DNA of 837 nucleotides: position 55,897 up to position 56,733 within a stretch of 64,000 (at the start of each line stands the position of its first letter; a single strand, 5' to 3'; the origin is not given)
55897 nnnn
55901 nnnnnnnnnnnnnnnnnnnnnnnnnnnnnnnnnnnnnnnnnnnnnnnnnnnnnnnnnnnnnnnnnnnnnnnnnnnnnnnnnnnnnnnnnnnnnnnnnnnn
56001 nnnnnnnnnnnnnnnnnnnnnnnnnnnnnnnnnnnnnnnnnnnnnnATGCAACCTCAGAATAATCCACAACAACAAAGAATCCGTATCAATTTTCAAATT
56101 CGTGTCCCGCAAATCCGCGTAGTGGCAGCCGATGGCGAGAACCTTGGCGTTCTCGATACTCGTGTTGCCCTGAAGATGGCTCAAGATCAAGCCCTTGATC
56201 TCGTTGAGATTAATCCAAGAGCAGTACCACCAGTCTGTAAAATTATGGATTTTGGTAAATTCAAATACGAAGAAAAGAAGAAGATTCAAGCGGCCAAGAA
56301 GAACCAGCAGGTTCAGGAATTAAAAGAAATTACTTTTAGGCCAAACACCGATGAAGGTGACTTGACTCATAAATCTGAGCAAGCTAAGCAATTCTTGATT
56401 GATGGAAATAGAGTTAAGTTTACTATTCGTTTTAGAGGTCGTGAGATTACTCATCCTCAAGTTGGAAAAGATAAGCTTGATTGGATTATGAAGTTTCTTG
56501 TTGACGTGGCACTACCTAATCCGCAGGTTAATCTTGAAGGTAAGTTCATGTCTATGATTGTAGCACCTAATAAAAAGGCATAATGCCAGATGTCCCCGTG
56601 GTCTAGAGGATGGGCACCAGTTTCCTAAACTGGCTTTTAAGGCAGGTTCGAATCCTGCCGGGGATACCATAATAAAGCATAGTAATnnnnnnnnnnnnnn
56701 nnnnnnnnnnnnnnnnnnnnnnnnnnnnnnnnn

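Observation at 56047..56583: Phage-encoded translation initiation factor IF-3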

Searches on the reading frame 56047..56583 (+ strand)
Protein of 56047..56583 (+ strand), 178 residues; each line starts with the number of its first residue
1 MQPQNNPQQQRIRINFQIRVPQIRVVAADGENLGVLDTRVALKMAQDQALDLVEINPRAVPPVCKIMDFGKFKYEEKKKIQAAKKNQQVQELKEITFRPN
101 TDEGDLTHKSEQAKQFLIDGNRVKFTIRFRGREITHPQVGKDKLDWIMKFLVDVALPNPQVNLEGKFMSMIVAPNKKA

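Call 3: search_protein_families(library=pfam, proteins=[window:56047-56583:+], max_evalue=0.01)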
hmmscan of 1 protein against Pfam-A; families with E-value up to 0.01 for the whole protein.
window:56047-56583:+ (178 aa): 2 families
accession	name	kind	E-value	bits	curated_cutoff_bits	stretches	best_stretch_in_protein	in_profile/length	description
PF05198.21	IF3_N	-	3.1e-30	104.6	26.9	1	14-82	1-69/70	Translation initiation factor IF-3, N-terminal domain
PF00707.27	IF3_C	-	1.3e-26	92.8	34.8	1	91-175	2-86/86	Translation initiation factor IF-3, C-terminal domain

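Call 4: search_protein_families(library=ncbifam, proteins=[window:56047-56583:+], max_evalue=0.01)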
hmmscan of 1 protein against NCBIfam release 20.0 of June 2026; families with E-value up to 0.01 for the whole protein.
window:56047-56583:+ (178 aa): 1 family
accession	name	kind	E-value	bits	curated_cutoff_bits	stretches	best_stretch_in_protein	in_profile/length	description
TIGR00168.2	infC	equivalog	3.4e-60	202.7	60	1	9-177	2-170/170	translation initiation factor IF-3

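Call 5: search_protein_families(library=phrogs, proteins=[window:56047-56583:+], max_evalue=0.01)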
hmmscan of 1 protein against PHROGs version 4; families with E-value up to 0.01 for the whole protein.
window:56047-56583:+ (178 aa): 1 family
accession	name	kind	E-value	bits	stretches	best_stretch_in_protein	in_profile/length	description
phrog_9787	-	other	1.9e-47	162.2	1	11-176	3-168/168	translation initiation factor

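Call 6: search_solved_structures(query=window:56047-56583:+, show_alignments=2)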
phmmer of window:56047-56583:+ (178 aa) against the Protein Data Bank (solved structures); distinct sequences matched with E-value up to 0.001: 11.
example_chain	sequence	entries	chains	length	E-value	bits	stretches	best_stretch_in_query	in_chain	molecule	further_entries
8jsg_A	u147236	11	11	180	2.6e-43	151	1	12-177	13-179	Translation initiation factor IF-3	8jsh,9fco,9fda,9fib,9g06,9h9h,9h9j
5lmn_X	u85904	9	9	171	1e-38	136.1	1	14-176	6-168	Translation initiation factor IF-3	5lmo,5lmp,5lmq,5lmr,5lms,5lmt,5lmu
5me0_Y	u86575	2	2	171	1.3e-37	132.5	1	13-175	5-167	Translation initiation factor IF-3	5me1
5me0_Z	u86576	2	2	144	6.4e-36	127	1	38-177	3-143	Translation initiation factor IF-3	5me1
2ife_A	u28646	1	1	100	7.5e-19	71.5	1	83-177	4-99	PROTEIN (TRANSLATION INITIATION FACTOR IF3)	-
6vrj_A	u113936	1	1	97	1.8e-18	70.3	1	83-177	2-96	Translation initiation factor IF-3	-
1tif_A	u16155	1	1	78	3.3e-16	62.9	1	13-85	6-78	TRANSLATION INITIATION FACTOR 3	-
6o6d_A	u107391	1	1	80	4.9e-16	62.3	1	9-82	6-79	Translation initiation factor IF-3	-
1tig_A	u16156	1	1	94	1.6e-14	57.4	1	87-175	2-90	TRANSLATION INITIATION FACTOR 3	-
1i96_V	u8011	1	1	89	3.9e-14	56.1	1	91-176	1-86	TRANSLATION INITIATION FACTOR IF3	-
2m71_A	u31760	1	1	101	6.2e-10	42.5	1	88-176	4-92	Translation initiation factor IF-3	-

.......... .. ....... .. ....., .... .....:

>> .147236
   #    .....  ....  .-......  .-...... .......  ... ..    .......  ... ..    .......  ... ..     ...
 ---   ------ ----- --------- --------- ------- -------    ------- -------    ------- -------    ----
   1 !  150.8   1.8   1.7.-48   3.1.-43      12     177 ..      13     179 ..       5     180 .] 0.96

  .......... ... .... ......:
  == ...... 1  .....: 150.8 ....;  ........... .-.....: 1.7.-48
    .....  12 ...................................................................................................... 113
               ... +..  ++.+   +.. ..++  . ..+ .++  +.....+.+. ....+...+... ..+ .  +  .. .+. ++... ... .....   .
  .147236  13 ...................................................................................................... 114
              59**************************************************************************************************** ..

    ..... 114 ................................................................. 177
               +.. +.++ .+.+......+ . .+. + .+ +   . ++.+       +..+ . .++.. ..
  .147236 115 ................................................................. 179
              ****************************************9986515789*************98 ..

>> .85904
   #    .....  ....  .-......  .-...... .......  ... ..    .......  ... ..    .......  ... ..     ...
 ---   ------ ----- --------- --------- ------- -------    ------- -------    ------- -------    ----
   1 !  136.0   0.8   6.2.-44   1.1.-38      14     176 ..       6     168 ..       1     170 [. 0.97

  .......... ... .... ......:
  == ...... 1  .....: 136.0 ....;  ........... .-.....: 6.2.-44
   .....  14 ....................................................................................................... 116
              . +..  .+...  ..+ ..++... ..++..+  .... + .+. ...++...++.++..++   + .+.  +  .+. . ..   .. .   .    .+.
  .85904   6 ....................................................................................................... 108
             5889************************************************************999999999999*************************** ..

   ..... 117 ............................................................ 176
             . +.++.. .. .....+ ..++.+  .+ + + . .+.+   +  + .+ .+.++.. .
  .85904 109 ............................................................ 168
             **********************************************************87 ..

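Call 9: search_dna_similar(query=window:56047-56583:+, collection=phages, mode=protein, max_rows=60)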
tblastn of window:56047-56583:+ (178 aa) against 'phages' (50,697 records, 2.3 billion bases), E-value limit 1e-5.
Records with a match: 29; places in all: 29; records where one place covers at least 80% of the query: 28.
Best place of each record, by identity: <60% 29.
By first word of the organism name: Bacteriophage 11; uncultured 5; Vibrio 2; Acinetobacter 2; Agrobacterium 2; Enterococcus 2; Listeria 2; Pseudomonas 1; Sinorhizobium 1; Staphylococcus 1.
By host as written in the record: - 19; Agrobacterium tumefaciens C58 2; Listeria monocytogenes 2; Vibrio anguillarum strain 90-11-286 1; Vibrio anguillarum strain PF430-3 1; Pseudomonas sp. 1; Sinohrizobium meliloti NRRL L-50 1; Enterococcus faecalis 1; and 1 more.
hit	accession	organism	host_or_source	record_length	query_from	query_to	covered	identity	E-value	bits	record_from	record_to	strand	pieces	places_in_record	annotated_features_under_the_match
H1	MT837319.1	Bacteriophage sp.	human fecal samples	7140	22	174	86%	46.4%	2e-23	101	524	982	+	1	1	record has no annotation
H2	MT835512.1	Bacteriophage sp.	human fecal samples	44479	22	176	87%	45.8%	2e-35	135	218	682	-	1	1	record has no annotation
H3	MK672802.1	Vibrio phage Va_90-11-286_p16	Vibrio anguillarum strain 90-11-286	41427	20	177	89%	43.4%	1e-27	113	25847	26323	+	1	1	translation initiation factor protein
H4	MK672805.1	Vibrio phage Va_PF430-3_p42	Vibrio anguillarum strain PF430-3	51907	20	177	89%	43.4%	1e-27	113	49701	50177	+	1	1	translation initiation factor protein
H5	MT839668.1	Bacteriophage sp.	human fecal samples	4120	22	174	86%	44.4%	9e-35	134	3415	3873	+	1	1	record has no annotation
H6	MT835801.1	Bacteriophage sp.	human fecal samples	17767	22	174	86%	44.4%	2e-28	115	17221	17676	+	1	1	record has no annotation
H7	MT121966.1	Pseudomonas phage SC_8_H2H8_2017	Pseudomonas sp.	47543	22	177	88%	42.9%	1e-30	122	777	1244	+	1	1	translation initiation factor IF-3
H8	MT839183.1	Bacteriophage sp.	human fecal samples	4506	22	172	85%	43.7%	7e-30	119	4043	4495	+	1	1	record has no annotation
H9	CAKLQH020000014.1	Acinetobacter phage MD-2021a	not known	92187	22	174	86%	43.1%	6e-27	111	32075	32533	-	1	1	infC: translation initiation factor IF-3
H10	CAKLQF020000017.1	Acinetobacter phage MD-2021a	not known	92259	22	174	86%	43.1%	6e-27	111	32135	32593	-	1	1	infC: translation initiation factor IF-3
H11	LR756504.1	uncultured phage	metagenomic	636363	22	176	87%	42.0%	5e-23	100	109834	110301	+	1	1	record has no annotation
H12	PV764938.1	Sinorhizobium phage Phosso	Sinohrizobium meliloti NRRL L-50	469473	22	177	88%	39.4%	4e-24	103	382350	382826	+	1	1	translation initiation factor IF-3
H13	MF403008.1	Agrobacterium phage Atu_ph07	Agrobacterium tumefaciens C58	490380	23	176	87%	39.7%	1e-20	94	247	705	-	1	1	translation initiation factor 3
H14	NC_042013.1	Agrobacterium phage Atu_ph07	Agrobacterium tumefaciens C58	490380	23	176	87%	39.7%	1e-20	94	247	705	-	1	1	translation initiation factor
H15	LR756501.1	uncultured phage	metagenomic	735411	20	176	88%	38.9%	1e-20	94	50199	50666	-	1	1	record has no annotation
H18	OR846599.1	Enterococcus phage Efs 1-1-1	Enterococcus faecalis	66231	22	174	86%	39.9%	2e-25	107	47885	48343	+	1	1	record has no annotation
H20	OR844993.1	Staphylococcus phage SA 1306 Kay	Staphylococcus aureus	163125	22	175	87%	39.6%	3e-24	103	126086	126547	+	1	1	record has no annotation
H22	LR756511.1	uncultured phage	metagenomic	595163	20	178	89%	37.7%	3e-21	95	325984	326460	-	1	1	record has no annotation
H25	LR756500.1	uncultured phage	metagenomic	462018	23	168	82%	40.4%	1e-15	79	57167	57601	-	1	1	record has no annotation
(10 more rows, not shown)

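Call 14: find_encoding_contigs(protein=window:56047-56583:+, flank=10000, max_places=6)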
Protein window:56047-56583:+ (178 aa): 5 contigs read that carry it; 5 places shown.
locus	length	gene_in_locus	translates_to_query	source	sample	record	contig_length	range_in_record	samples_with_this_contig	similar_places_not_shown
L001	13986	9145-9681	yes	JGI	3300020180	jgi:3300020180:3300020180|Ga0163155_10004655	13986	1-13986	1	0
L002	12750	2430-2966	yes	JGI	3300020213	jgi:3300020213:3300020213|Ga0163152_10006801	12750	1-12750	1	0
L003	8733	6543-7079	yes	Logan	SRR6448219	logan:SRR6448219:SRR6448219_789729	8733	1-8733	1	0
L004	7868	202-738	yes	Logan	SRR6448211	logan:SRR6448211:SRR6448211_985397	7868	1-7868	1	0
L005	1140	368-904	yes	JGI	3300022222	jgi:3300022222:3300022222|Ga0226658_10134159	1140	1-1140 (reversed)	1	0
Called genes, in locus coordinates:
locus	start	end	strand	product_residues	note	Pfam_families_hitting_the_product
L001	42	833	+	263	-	PF04446:Thg1, PF14413:Thg1C (faint)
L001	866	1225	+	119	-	-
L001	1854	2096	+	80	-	-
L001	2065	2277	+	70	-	-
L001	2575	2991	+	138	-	-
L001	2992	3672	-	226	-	PF01832:Glucosaminidase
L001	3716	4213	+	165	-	PF01551:Peptidase_M23 (weak)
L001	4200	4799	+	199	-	-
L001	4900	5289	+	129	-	-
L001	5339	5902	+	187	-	-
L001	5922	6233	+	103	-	PF01981:PTH2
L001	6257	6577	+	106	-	-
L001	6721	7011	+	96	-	-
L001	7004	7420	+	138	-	-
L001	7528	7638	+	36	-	-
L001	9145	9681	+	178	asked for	PF05198:IF3_N, PF00707:IF3_C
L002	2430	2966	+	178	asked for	PF05198:IF3_N, PF00707:IF3_C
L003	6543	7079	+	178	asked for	PF05198:IF3_N, PF00707:IF3_C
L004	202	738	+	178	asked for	PF05198:IF3_N, PF00707:IF3_C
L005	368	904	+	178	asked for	PF05198:IF3_N, PF00707:IF3_C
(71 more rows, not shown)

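Call 15: find_homologous_proteins(query=window:56047-56583:+)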
Query window:56047-56583:+ (178 aa): 8000 proteins with E <= 0.001 among 8000 candidates; the best 120 are listed.
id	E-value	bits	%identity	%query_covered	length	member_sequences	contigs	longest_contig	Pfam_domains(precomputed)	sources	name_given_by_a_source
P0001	1.2e-111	388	100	100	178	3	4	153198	PF00707.28,PF05198.22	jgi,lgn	-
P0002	3.3e-98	344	89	99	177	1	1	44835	PF00707.28,PF05198.22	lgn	-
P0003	9.3e-90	317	81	100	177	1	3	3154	PF00707.28,PF05198.22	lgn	-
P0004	1.9e-88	313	79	99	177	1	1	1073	PF00707.28,PF05198.22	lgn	-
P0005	3.4e-87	309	78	99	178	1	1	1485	PF00707.28,PF05198.22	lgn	-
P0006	1.6e-86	306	77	99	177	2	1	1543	PF00707.28,PF05198.22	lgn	-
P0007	1.9e-86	306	80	99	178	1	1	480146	PF00707.28,PF05198.22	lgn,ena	-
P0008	2.7e-86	306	81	94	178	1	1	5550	PF00707.28,PF05198.22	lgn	-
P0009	3.3e-86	305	80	99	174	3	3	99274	PF00707.28,PF05198.22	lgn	-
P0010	3.9e-86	305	81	94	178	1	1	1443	PF00707.28,PF05198.22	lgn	-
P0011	4.7e-86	305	81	98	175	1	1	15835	PF00707.28,PF05198.22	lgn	-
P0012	9.4e-86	304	77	100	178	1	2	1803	PF00707.28,PF05198.22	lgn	-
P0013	1.1e-85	304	80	99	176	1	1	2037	PF00707.28,PF05198.22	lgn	-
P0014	3.5e-85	302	78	99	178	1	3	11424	PF00707.28,PF05198.22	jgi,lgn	-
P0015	4.9e-85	301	78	98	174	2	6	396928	PF00707.28,PF05198.22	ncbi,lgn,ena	-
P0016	8.0e-85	301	77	90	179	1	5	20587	PF00707.28,PF05198.22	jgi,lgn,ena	jgi:translation initiation factor IF-3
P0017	1.2e-84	300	78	99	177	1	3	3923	PF00707.28,PF05198.22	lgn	-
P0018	1.4e-84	300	77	91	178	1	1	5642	PF00707.28,PF05198.22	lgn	-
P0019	1.5e-84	300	76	99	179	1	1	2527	PF00707.28,PF05198.22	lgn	-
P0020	1.9e-84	300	78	100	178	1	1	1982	PF00707.28,PF05198.22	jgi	jgi:translation initiation factor IF-3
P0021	1.9e-84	300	77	91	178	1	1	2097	PF00707.28,PF05198.22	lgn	-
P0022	2.6e-84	299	77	99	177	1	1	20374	PF00707.28,PF05198.22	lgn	-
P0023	2.9e-84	299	80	91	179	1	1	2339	PF00707.28,PF05198.22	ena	-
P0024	3.9e-84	299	79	98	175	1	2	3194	PF00707.28,PF05198.22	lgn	-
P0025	4.1e-84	298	79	94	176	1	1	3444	PF00707.28,PF05198.22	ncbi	-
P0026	4.5e-84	298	78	98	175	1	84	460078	PF00707.28,PF05198.22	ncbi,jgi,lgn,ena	jgi:translation initiation factor IF-3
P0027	1.3e-83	297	76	99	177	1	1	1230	PF00707.28,PF05198.22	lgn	-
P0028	1.4e-83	297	79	91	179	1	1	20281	PF00707.28,PF05198.22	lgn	-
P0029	5.3e-83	295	77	95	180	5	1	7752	PF00707.28,PF05198.22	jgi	jgi:translation initiation factor IF-3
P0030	6.0e-83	295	78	94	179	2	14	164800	PF00707.28,PF05198.22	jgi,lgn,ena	-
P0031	8.6e-83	294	77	99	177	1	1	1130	PF00707.28,PF05198.22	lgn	-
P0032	1.2e-82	294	80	94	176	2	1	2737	PF00707.28,PF05198.22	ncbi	-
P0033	1.2e-82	294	77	99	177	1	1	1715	PF00707.28,PF05198.22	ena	-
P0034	1.8e-82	293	78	91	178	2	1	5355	PF00707.28,PF05198.22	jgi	jgi:translation initiation factor IF-3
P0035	1.9e-82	293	77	98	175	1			PF00707.28,PF05198.22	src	-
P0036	2.2e-82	293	75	99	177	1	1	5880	PF00707.28,PF05198.22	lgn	-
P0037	2.7e-82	293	76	99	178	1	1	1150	PF00707.28,PF05198.22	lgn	-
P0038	2.7e-82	293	78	99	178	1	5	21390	PF00707.28,PF05198.22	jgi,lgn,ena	-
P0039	5.7e-82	292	77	98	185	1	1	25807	PF00707.28,PF05198.22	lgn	-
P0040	1.3e-81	290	76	100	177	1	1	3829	PF00707.28,PF05198.22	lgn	-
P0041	1.4e-81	290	76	99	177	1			PF00707.28,PF05198.22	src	-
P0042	2.1e-81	290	76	96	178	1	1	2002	PF00707.28,PF05198.22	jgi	jgi:translation initiation factor IF-3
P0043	2.9e-81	289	77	94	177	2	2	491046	PF00707.28,PF05198.22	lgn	-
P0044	4.6e-81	289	76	98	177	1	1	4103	PF00707.28,PF05198.22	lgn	-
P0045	7.6e-81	288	75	99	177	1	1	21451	PF00707.28,PF05198.22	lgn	-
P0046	1.4e-80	287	74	97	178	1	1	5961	PF00707.28,PF05198.22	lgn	-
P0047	1.8e-80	287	74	97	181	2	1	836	PF00707.28,PF05198.22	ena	-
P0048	3.3e-80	286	77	94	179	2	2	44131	PF00707.28,PF05198.22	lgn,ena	-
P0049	3.6e-80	286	75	98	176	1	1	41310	PF00707.28,PF05198.22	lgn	-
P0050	4.2e-80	285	75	98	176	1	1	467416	PF00707.28,PF05198.22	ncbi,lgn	-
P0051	6.2e-80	285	73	99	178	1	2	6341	PF00707.28,PF05198.22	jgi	jgi:translation initiation factor IF-3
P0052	1.3e-79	284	74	100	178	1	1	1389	PF00707.28,PF05198.22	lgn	-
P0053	1.8e-79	283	73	99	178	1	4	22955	PF00707.28,PF05198.22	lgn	-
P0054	2.1e-79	283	73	100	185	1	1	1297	PF00707.28,PF05198.22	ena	-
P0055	2.2e-79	283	75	94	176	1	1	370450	PF00707.28,PF05198.22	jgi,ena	jgi:translation initiation factor IF-3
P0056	4.4e-79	282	76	96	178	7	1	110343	PF00707.28,PF05198.22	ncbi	-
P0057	4.6e-79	282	75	96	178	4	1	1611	PF00707.28,PF05198.22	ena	-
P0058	5.9e-79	282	71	99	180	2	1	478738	PF00707.28,PF05198.22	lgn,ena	-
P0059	6.3e-79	282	73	99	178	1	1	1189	PF00707.28,PF05198.22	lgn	-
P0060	6.9e-79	281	72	99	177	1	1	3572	PF00707.28,PF05198.22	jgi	jgi:translation initiation factor IF-3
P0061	8.0e-79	281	75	94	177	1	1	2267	PF00707.28,PF05198.22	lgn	-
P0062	9.1e-79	281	75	97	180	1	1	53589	PF00707.28,PF05198.22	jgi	jgi:translation initiation factor IF-3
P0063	1.1e-78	281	73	94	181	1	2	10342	PF00707.28,PF05198.22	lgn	-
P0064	1.2e-78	281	72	99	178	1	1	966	PF00707.28,PF05198.22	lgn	-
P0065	1.5e-78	280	74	94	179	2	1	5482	PF00707.28,PF05198.22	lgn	-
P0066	2.1e-78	280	72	94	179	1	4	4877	PF00707.28,PF05198.22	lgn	-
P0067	2.2e-78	280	73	98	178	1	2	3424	PF00707.28,PF05198.22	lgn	-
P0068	2.8e-78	280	74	98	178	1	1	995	PF00707.28,PF05198.22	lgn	-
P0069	3.0e-78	279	74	98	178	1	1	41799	PF00707.28,PF05198.22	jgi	jgi:translation initiation factor IF-3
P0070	3.2e-78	279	73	98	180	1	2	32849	PF00707.28,PF05198.22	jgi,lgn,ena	-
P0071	3.2e-78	279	71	100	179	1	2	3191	PF00707.28,PF05198.22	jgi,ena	jgi:translation initiation factor IF-3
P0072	3.5e-78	279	74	99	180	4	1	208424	PF00707.28,PF05198.22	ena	-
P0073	3.7e-78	279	75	97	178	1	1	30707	PF00707.28,PF05198.22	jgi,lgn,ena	-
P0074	5.1e-78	279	72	99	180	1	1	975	PF00707.28,PF05198.22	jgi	jgi:translation initiation factor IF-3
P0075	5.2e-78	279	74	96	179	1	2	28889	PF00707.28,PF05198.22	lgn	-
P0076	7.2e-78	278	74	94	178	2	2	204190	PF00707.28,PF05198.22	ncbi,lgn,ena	-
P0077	8.6e-78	278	75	96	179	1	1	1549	PF00707.28,PF05198.22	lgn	-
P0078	1.2e-77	277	72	99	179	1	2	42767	PF00707.28,PF05198.22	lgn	-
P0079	1.5e-77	277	74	98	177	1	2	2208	PF00707.28,PF05198.22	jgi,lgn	jgi:translation initiation factor IF-3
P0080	1.5e-77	277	73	99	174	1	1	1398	PF00707.28,PF05198.22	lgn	-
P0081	1.7e-77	277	71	99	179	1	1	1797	PF00707.28,PF05198.22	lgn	-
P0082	3.8e-77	276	72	99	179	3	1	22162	PF00707.28,PF05198.22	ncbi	-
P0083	3.8e-77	276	74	96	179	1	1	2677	PF00707.28,PF05198.22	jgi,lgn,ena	-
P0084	5.1e-77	275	72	99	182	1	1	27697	PF00707.28,PF05198.22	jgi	jgi:translation initiation factor IF-3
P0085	5.4e-77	275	72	97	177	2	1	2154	PF00707.28,PF05198.22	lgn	-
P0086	5.7e-77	275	69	99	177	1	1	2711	PF00707.28,PF05198.22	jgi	jgi:translation initiation factor IF-3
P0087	5.9e-77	275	72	98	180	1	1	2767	PF00707.28,PF05198.22,PF26916.1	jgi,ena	jgi:translation initiation factor IF-3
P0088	6.6e-77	275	72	97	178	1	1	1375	PF00707.28,PF05198.22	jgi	jgi:translation initiation factor IF-3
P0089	7.0e-77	275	70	99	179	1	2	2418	PF00707.28,PF05198.22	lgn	-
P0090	8.4e-77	275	73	97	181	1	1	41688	PF00707.28,PF05198.22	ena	-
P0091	8.4e-77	275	70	99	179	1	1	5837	PF00707.28,PF05198.22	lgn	-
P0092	9.2e-77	275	72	97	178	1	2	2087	PF00707.28,PF05198.22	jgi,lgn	jgi:translation initiation factor IF-3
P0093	9.9e-77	274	71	99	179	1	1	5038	PF00707.28,PF05198.22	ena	-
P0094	1.0e-76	274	74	95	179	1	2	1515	PF00707.28,PF05198.22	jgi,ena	-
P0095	1.0e-76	274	71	99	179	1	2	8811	PF00707.28,PF05198.22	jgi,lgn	-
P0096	1.1e-76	274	73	98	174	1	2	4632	PF00707.28,PF05198.22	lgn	-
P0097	1.3e-76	274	72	98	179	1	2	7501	PF00707.28,PF05198.22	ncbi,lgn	-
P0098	1.4e-76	274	72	97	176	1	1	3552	PF00707.28,PF05198.22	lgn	-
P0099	1.5e-76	274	73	98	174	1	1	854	PF00707.28,PF05198.22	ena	-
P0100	1.6e-76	274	71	99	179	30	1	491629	PF00707.28,PF05198.22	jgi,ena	jgi:translation initiation factor IF-3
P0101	1.7e-76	274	70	100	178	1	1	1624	PF00707.28,PF05198.22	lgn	-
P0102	2.4e-76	273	69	99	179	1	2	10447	PF00707.28,PF05198.22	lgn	-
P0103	5.4e-76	272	72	99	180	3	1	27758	PF00707.28,PF05198.22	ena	-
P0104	5.6e-76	272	72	99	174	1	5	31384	PF00707.28,PF05198.22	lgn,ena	-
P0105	6.7e-76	272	73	97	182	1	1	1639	PF00707.28,PF05198.22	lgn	-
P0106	7.0e-76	272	71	97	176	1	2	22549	PF00707.28,PF05198.22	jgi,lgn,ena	jgi:translation initiation factor IF-3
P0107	7.3e-76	272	71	99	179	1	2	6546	PF00707.28,PF05198.22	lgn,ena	-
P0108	7.4e-76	272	72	99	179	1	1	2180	PF00707.28,PF05198.22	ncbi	-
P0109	8.0e-76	272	70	99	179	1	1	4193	PF00707.28,PF05198.22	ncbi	-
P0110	8.2e-76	271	71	99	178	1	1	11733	PF00707.28,PF05198.22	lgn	-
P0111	9.6e-76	271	71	96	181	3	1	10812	PF00707.28,PF05198.22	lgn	-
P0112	1.0e-75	271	72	97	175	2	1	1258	PF00707.28,PF05198.22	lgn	-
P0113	1.1e-75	271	70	100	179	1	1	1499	PF00707.28,PF05198.22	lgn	-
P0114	1.2e-75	271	71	99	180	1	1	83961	PF00707.28,PF05198.22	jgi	jgi:translation initiation factor IF-3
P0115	1.2e-75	271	72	99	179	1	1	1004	PF00707.28,PF05198.22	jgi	jgi:translation initiation factor IF-3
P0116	1.3e-75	271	69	99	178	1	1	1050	PF00707.28,PF05198.22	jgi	jgi:translation initiation factor IF-3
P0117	1.4e-75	271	69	99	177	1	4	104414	PF00707.28,PF05198.22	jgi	jgi:translation initiation factor IF-3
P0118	1.6e-75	271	72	99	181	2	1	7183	PF00707.28,PF05198.22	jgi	jgi:translation initiation factor IF-3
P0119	1.6e-75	271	68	97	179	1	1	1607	PF00707.28,PF05198.22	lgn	-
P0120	1.7e-75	270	70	99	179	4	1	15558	PF00707.28,PF05198.22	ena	-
